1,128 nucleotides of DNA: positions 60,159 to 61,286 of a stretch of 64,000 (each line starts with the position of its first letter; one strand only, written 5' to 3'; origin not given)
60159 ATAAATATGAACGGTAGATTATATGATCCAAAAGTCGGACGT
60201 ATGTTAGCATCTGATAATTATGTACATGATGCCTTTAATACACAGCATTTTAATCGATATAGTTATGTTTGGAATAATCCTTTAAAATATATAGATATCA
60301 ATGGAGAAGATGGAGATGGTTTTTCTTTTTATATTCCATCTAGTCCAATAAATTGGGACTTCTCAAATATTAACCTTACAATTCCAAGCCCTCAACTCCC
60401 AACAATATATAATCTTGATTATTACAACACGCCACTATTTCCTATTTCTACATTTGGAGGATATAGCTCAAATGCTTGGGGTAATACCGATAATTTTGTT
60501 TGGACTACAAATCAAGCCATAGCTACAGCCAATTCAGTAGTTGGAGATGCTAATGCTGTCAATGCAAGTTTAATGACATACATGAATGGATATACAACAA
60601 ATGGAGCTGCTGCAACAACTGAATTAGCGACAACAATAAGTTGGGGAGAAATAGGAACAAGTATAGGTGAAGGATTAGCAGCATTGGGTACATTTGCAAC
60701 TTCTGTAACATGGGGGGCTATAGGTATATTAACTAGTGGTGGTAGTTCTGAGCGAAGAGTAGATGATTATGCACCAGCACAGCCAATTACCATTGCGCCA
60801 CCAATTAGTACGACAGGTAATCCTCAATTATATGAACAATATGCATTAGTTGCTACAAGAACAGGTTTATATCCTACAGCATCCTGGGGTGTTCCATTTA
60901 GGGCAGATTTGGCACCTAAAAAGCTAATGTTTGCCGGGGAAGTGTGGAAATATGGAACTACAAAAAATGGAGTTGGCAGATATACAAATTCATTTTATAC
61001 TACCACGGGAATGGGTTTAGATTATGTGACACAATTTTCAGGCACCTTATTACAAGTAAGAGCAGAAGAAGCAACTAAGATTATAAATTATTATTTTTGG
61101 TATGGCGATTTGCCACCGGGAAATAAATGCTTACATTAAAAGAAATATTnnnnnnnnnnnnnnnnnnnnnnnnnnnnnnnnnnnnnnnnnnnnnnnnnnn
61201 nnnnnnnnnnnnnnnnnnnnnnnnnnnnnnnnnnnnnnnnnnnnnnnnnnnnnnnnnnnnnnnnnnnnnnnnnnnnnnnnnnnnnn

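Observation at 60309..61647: Unassigned RHS C-terminal toxin domain (Gly-zipper-like segment + possible GIY-YIG/URI-like core) and its candidate immunity gene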

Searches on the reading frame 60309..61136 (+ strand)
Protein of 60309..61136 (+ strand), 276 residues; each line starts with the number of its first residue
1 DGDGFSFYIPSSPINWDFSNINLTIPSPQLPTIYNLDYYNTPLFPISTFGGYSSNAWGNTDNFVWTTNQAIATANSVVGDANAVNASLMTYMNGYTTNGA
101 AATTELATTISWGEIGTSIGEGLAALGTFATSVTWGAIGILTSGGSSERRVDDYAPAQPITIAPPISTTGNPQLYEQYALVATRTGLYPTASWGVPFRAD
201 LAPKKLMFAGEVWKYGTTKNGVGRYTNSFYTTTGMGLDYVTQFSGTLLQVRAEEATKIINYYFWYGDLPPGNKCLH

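Call 5: search_protein_families(library=pfam, proteins=[window:60309-61136:+], max_evalue=1)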
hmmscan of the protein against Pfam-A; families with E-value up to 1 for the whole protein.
window:60309-61136:+ (276 aa): 1 family
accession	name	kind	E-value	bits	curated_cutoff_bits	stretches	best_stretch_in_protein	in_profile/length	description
PF13219.11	DUF4027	-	0.29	11.7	25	1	118-135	10-27/36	Protein of unknown function (DUF4027)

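Call 6: search_protein_families(library=ncbifam, proteins=[window:60309-61136:+], max_evalue=1)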
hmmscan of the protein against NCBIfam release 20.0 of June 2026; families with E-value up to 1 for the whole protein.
window:60309-61136:+ (276 aa): 0 families

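Call 7: find_homologous_proteins(query=window:60309-61136:+, max_evalue=0.001)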
Query window:60309-61136:+ (276 aa): 4 proteins with E <= 0.001 among 1007 candidates.
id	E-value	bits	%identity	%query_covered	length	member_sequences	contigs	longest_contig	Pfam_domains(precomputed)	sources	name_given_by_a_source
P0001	6.5e-47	179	55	59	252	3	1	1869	-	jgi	-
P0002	2.3e-18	85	84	21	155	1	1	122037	-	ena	-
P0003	4.9e-12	64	44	37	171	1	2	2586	-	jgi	jgi:hypothetical protein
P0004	3.5e-10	58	30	71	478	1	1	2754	-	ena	-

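Call 8: search_solved_structures(query=window:60309-61136:+, max_evalue=10)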
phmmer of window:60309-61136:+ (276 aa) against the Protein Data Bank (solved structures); distinct sequences matched with E-value up to 10: 0.

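Call 13: find_encoding_contigs(protein=P0004, flank=5000)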
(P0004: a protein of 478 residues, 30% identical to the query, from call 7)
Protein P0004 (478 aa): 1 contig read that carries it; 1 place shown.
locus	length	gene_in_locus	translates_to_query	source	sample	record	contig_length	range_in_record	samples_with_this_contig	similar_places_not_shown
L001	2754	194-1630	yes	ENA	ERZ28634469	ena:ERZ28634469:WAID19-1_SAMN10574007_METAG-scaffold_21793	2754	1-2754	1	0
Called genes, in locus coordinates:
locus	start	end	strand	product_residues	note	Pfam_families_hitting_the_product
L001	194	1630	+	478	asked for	-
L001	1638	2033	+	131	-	PF15571:Imm44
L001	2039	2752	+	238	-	?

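Call 14: find_encoding_contigs(protein=P0003, flank=5000)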
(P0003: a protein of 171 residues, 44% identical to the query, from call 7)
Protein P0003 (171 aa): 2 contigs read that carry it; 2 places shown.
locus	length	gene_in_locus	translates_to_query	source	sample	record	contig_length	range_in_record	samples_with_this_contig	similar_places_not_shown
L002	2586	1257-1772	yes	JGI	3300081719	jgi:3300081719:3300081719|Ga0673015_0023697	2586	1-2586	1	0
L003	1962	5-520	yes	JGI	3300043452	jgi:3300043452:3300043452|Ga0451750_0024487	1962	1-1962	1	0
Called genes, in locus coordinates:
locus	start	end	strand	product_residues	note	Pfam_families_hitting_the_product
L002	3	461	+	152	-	?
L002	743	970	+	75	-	PF15919:HicB_lk_antitox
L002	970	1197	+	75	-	PF07927:HicA_toxin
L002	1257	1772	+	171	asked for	-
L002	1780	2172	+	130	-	PF15571:Imm44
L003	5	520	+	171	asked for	-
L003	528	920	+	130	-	PF15571:Imm44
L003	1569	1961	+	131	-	?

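Call 15: find_encoding_contigs(protein=P0001, flank=5000)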
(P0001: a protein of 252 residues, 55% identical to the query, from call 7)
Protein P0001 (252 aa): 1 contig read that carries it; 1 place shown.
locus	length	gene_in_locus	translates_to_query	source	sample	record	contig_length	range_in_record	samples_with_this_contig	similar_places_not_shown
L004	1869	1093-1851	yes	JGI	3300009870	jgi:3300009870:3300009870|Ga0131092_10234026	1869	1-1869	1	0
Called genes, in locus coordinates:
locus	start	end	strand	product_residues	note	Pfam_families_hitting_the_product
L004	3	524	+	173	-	?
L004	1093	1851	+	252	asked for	-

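Call 20: search_protein_families(library=pfam, alignment_id=A1, max_evalue=10)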
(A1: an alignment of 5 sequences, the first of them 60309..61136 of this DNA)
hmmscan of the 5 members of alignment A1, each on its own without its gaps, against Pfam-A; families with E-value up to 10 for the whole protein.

A. member 1, window:60309-61136:+ (276 aa): 1 family
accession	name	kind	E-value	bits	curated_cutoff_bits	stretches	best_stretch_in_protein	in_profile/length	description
PF13219.11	DUF4027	-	0.29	11.7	25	1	118-135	10-27/36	Protein of unknown function (DUF4027)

B. families by the number of members that match (of 5 scanned): 8 families
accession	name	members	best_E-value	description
PF02050.21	FliJ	1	0.016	Flagellar FliJ protein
PF14808.11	TMEM164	1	0.039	TMEM164 family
PF25135.1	DUF7822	1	0.075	Domain of unknown function (DUF7822)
PF03292.19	Pox_P4B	1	0.094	Poxvirus P4B major core protein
PF05593.20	RHS_repeat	1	0.17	RHS Repeat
PF02431.20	Chalcone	1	0.21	Chalcone-flavanone isomerase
PF15653.11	Tox-URI2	1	0.26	URI fold toxin 2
PF13219.11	DUF4027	1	0.29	Protein of unknown function (DUF4027)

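Call 30: find_encoding_contigs(protein=P0002, flank=10000)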
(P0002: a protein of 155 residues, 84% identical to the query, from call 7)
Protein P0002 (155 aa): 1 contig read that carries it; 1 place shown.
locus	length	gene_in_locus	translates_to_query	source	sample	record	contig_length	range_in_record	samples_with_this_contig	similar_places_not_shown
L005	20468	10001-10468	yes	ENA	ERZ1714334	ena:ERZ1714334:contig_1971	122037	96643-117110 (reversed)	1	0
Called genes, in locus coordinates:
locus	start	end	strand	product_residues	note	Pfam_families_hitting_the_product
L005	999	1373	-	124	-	-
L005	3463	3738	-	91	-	-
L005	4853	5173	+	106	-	-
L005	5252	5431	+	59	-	-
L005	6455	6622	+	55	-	-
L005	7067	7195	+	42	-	-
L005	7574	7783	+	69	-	PF05593:RHS_repeat (faint)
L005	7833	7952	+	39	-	-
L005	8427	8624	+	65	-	-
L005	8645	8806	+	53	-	-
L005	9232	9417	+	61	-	-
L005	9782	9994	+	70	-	-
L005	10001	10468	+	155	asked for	-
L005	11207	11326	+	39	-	-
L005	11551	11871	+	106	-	-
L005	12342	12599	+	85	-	-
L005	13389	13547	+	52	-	-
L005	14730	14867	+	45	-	-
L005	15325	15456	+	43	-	-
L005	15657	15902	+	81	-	-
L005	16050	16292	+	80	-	-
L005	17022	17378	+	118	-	-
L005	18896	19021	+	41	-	-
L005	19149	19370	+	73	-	-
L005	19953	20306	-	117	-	-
